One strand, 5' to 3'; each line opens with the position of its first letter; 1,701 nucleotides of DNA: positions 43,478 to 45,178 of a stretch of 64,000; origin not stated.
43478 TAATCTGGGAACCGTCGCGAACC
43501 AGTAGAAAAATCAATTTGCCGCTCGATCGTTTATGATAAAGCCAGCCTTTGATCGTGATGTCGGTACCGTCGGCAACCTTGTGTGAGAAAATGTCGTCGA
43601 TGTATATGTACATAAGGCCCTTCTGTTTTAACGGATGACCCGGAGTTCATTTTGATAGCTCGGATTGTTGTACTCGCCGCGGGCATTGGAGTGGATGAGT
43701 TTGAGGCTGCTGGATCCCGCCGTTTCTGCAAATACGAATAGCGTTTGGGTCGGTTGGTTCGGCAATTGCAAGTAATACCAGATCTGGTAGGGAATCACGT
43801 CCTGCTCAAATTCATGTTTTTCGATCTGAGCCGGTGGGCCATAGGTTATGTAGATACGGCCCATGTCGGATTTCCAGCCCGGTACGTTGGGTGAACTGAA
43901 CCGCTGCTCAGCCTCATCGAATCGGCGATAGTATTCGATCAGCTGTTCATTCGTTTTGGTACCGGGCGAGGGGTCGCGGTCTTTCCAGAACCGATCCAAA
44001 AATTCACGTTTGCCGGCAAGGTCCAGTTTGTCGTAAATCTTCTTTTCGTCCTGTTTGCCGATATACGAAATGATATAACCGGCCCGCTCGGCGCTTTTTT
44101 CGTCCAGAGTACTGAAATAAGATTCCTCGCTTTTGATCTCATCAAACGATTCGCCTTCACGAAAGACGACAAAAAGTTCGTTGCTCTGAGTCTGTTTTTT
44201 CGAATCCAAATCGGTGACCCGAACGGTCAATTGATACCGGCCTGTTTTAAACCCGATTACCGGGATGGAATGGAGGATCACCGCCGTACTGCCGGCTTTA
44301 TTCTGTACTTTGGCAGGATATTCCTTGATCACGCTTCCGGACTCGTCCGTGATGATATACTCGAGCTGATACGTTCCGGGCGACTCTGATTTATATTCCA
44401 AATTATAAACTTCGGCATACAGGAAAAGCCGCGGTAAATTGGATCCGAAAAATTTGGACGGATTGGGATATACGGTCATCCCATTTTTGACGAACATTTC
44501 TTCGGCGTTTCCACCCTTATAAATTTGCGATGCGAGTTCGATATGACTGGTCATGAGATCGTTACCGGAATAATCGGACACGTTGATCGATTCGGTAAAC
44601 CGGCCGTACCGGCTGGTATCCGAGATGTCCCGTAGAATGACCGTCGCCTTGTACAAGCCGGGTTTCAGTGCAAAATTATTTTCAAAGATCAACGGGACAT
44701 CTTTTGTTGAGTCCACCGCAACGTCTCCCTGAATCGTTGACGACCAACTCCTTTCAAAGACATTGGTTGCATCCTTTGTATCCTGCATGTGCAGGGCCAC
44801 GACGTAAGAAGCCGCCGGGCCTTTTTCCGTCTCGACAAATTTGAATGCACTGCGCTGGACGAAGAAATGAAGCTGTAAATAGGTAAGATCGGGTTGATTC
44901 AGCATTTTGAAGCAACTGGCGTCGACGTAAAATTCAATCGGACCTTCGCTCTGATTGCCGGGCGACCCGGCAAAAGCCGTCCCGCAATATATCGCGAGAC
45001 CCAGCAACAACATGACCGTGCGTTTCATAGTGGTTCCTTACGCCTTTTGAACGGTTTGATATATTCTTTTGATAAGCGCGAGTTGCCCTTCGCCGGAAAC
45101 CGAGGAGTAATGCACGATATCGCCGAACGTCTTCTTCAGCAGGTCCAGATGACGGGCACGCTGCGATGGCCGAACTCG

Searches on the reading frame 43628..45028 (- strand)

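Call 44: search_protein_families(library=pfam, proteins=[window:43628-45028:-], max_evalue=0.00001)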
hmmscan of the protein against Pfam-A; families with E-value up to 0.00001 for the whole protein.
window:43628-45028:- (466 aa): 1 family
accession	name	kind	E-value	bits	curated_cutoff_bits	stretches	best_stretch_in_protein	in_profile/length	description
PF20094.4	GWxTD_dom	-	3.9e-15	56.5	26.9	1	320-440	37-146/172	GWxTD domain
